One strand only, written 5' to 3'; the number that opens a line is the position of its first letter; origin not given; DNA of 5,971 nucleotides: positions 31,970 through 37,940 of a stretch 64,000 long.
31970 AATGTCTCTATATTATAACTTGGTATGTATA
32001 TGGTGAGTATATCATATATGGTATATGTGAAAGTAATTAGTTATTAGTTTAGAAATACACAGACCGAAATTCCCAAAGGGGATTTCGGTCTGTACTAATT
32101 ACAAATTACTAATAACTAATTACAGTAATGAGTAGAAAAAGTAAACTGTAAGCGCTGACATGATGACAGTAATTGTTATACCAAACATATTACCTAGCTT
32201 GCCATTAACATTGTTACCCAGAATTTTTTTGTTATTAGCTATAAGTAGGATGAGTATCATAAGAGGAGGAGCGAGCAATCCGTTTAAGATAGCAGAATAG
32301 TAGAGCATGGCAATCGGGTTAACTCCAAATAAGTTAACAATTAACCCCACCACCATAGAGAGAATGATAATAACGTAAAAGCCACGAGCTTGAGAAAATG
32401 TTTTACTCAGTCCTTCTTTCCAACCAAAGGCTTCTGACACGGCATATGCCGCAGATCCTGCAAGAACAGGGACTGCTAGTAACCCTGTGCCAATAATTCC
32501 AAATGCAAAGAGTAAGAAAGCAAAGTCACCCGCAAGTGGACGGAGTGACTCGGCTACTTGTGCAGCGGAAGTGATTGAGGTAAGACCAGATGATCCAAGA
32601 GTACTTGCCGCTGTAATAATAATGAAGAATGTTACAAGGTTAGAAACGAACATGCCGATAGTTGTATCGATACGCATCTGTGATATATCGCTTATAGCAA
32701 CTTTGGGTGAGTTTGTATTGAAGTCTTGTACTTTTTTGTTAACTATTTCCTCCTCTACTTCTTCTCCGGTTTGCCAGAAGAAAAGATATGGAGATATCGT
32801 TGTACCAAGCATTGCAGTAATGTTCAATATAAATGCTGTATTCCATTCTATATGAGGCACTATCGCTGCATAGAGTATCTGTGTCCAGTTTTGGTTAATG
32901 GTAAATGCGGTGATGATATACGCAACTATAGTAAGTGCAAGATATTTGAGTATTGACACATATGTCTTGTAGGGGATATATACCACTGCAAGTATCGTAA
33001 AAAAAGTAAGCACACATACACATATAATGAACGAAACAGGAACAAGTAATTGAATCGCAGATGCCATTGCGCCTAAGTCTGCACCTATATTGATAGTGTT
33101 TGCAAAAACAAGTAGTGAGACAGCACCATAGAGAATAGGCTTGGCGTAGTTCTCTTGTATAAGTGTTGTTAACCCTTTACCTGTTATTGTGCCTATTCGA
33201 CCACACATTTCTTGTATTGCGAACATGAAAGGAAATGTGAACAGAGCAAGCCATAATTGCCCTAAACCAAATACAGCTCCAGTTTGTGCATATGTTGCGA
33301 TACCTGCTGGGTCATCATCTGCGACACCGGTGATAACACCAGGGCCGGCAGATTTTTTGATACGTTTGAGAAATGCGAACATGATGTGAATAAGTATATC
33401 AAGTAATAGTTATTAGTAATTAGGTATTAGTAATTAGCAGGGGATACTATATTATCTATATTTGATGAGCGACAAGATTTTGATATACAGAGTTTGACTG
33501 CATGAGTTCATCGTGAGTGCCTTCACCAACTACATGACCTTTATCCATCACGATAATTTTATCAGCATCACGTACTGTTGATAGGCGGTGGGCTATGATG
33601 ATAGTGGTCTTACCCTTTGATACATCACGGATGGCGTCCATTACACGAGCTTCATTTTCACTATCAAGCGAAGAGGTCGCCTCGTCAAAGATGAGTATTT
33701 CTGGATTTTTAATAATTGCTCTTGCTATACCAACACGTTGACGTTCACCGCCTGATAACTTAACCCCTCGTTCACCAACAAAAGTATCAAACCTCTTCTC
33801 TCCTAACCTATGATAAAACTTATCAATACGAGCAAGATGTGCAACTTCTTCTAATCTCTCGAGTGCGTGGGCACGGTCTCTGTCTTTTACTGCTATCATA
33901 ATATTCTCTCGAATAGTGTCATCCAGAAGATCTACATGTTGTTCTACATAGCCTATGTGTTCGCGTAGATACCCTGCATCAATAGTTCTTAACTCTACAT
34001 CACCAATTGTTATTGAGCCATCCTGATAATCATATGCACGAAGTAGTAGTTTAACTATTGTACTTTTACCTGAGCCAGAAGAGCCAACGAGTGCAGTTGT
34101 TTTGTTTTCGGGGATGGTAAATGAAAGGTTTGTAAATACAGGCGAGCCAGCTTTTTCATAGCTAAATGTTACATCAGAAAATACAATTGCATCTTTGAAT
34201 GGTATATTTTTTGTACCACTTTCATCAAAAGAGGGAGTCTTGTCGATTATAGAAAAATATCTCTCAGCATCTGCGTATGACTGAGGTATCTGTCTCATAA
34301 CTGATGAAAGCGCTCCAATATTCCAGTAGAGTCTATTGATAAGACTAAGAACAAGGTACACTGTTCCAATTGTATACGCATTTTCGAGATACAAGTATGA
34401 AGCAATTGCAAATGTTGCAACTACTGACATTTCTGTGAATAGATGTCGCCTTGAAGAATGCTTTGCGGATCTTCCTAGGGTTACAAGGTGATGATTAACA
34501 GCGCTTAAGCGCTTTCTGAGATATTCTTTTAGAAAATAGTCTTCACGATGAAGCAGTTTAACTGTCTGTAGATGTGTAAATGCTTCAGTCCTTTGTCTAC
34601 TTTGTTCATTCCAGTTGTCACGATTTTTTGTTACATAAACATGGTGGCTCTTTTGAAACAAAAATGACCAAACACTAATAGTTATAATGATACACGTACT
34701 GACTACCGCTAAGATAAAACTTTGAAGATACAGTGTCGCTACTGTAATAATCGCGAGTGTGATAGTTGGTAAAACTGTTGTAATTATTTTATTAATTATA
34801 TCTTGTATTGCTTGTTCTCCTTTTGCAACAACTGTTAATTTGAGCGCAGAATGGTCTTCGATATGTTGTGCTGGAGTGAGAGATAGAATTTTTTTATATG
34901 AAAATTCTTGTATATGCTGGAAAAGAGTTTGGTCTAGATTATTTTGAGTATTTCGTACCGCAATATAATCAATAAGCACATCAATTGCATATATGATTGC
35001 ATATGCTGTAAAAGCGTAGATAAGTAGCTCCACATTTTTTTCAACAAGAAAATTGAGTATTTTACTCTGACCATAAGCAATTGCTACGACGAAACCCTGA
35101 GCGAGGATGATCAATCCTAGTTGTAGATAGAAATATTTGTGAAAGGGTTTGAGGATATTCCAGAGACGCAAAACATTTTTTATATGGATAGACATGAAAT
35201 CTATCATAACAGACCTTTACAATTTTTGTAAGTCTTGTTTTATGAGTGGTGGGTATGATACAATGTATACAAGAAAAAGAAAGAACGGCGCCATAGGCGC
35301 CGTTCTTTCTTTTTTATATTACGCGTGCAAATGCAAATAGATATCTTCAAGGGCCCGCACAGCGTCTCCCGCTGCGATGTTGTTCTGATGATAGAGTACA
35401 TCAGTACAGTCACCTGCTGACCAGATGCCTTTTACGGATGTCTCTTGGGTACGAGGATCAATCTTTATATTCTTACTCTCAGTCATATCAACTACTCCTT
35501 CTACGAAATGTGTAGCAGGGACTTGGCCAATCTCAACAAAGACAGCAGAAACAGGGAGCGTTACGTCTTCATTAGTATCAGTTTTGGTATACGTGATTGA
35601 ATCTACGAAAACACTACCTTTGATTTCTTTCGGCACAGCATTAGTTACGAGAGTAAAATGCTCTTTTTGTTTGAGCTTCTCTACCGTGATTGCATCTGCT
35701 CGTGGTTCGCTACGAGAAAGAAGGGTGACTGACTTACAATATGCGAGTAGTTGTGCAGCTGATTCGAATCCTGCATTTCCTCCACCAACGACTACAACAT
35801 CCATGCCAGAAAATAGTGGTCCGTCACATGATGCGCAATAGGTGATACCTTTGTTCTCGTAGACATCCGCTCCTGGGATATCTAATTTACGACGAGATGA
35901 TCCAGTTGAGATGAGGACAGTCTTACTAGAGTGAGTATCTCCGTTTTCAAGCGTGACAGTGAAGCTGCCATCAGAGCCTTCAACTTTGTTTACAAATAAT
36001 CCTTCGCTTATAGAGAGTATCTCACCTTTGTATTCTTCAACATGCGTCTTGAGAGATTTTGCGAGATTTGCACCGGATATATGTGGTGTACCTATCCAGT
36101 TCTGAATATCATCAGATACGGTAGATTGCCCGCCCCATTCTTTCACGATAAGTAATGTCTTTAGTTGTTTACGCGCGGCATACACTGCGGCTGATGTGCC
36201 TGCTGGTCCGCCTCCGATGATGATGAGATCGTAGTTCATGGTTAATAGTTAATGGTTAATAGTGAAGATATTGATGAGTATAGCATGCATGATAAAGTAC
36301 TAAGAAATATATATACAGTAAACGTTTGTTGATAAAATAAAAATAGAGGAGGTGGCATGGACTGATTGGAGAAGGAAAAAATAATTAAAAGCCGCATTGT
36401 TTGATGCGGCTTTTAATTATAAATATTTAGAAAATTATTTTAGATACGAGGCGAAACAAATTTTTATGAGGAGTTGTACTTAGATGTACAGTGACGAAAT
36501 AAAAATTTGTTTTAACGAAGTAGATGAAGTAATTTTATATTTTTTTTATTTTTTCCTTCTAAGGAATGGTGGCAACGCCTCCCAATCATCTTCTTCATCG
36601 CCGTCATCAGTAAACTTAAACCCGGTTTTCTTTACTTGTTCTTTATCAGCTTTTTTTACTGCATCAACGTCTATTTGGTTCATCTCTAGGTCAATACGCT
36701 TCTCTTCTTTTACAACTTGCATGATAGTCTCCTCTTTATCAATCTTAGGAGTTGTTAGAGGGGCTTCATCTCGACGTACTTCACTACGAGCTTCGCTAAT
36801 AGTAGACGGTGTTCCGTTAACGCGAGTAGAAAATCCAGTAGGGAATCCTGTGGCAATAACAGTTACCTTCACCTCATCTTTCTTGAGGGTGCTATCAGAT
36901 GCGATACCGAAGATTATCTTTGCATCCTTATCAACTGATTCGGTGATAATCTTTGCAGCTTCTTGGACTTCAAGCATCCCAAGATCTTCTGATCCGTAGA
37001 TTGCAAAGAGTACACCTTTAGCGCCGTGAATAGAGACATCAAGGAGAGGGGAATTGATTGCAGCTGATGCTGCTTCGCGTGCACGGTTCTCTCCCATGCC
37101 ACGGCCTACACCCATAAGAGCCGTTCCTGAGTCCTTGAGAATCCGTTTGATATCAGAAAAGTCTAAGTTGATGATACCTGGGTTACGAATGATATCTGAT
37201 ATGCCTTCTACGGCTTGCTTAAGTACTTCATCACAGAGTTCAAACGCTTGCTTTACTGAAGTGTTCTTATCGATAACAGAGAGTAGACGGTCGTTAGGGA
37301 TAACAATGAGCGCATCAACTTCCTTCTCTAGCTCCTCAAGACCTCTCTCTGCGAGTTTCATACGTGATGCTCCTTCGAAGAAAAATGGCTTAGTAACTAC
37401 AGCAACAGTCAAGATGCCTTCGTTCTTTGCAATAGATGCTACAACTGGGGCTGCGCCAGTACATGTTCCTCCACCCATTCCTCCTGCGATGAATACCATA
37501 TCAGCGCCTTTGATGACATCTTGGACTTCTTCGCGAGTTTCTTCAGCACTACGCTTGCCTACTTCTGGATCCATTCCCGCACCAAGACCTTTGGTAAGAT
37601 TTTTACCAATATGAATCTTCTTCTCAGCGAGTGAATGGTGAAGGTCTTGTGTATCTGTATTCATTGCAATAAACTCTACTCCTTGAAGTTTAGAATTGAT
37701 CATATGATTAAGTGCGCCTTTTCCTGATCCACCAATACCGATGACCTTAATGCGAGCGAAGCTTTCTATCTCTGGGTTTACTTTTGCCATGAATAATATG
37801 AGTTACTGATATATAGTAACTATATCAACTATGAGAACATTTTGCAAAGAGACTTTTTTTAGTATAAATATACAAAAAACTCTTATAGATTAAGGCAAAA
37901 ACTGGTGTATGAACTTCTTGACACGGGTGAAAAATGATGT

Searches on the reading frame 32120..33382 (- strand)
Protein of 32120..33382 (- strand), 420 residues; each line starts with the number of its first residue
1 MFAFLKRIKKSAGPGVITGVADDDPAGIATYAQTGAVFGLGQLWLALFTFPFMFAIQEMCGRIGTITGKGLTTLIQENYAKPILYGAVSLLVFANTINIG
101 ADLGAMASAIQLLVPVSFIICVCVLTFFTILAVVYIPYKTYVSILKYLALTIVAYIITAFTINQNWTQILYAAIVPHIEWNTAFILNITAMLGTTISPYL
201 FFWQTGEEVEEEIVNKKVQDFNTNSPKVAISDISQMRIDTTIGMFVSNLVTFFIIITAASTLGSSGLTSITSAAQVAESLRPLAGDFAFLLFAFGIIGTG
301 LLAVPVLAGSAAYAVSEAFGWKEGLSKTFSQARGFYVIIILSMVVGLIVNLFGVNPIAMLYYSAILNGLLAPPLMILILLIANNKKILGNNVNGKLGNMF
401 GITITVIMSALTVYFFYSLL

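Call 7: search_protein_families(library=pfam, proteins=[window:32120-33382:-], max_evalue=0.001)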
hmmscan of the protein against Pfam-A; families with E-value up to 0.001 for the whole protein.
window:32120-33382:- (420 aa): 1 family
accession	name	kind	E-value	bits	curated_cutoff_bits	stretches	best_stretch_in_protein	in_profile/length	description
PF01566.24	Nramp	-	2.7e-76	257.4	29.8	1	28-394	1-356/357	Natural resistance-associated macrophage protein-like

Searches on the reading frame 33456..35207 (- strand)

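Call 7: search_protein_families(library=pfam, proteins=[window:33456-35207:-], max_evalue=0.001)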
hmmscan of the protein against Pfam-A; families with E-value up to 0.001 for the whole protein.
window:33456-35207:- (583 aa): 7 families
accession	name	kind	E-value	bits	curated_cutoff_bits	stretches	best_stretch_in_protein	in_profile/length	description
PF00005.33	ABC_tran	-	5.9e-34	118.1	25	1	359-512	2-137/137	ABC transporter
PF00664.28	ABC_membrane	-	4e-15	56.7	28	1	30-291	5-268/274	ABC transporter transmembrane region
PF02463.25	SMC_N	-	7.1e-09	35.9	40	1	483-555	136-212/220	RecF/RecN/SMC N terminal domain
PF13304.12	AAA_21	-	2.6e-05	24.9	27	0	371-489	2-124/304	AAA domain, putative AbiEii toxin, Type IV TA system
PF01935.23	DUF87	-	0.00046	20.8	23.2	0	371-390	26-45/220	Helicase HerA, central domain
PF13555.12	AAA_29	-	0.00057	20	27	0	359-385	13-39/61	P-loop containing region of AAA domain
PF03193.22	RsgA_GTPase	-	0.00082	19.7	30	0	367-396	105-134/174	RsgA GTPase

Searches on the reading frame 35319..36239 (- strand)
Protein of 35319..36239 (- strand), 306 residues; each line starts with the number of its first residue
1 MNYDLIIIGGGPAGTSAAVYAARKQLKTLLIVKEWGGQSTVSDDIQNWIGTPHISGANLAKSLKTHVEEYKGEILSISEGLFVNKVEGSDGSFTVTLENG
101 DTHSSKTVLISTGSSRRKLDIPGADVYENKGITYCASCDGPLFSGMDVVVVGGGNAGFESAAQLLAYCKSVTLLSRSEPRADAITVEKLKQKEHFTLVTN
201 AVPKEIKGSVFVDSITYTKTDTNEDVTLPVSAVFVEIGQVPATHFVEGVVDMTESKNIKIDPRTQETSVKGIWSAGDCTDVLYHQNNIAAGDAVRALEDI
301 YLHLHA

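Call 39: search_protein_families(library=pfam, proteins=[window:35319-36239:-], max_evalue=0.001)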
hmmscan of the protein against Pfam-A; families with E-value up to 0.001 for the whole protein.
window:35319-36239:- (306 aa): 14 families
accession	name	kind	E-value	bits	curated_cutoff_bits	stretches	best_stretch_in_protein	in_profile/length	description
PF07992.20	Pyr_redox_2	-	6e-40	137.9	26.1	1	3-285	1-283/291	Pyridine nucleotide-disulphide oxidoreductase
PF13738.12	Pyr_redox_3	-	3.9e-24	85.9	30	1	49-276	73-305/305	Pyridine nucleotide-disulphide oxidoreductase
PF01134.28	GIDA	-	7.2e-12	45.5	22.1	1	4-77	1-66/391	Glucose inhibited division protein A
PF12831.13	FAD_oxidored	-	1.1e-11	45.2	27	1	4-48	1-50/416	FAD dependent oxidoreductase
PF00070.33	Pyr_redox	-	1.9e-10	41.5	22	1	148-215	2-77/82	Pyridine nucleotide-disulphide oxidoreductase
PF00890.30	FAD_binding_2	-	5.1e-10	39.6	20.4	1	4-42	1-41/414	FAD binding domain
PF03486.20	HI0933_like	-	5.9e-09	36.2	50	0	4-32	2-30/244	HI0933-like protein Rossmann domain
PF01266.30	DAO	-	1e-08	35.6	27.9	1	4-38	1-36/353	FAD dependent oxidoreductase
PF01946.23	Thi4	-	8.9e-07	28.8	26.2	0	2-33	17-49/235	Thi4 family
PF05834.18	Lycopene_cycl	-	1.7e-05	24.5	23.4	0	4-31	1-30/380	Lycopene cyclase protein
PF13241.12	NAD_binding_7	-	2.5e-05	25.2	22.1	1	144-212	6-65/104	Putative NAD(P)-binding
PF13450.12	NAD_binding_8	-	3.8e-05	24.3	21.9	0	7-31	1-25/68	NAD(P)-binding Rossmann-like domain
PF01494.25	FAD_binding_3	-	5.9e-05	22.9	22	0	146-180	2-36/349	FAD binding domain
PF01262.27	AlaDh_PNT_C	-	0.00084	19.3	23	0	147-184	30-67/214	Alanine dehydrogenase/PNT, C-terminal domain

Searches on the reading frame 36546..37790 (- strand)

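Call 7: search_protein_families(library=pfam, proteins=[window:36546-37790:-], max_evalue=0.001)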
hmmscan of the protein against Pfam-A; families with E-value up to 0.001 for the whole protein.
window:36546-37790:- (414 aa): 2 families
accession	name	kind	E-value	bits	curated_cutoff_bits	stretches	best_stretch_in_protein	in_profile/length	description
PF00091.31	Tubulin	-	1.1e-46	160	33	1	13-173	1-189/190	Tubulin/FtsZ family, GTPase domain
PF12327.13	FtsZ_C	-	1.6e-30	105.7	27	1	222-316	1-94/95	FtsZ family, C-terminal domain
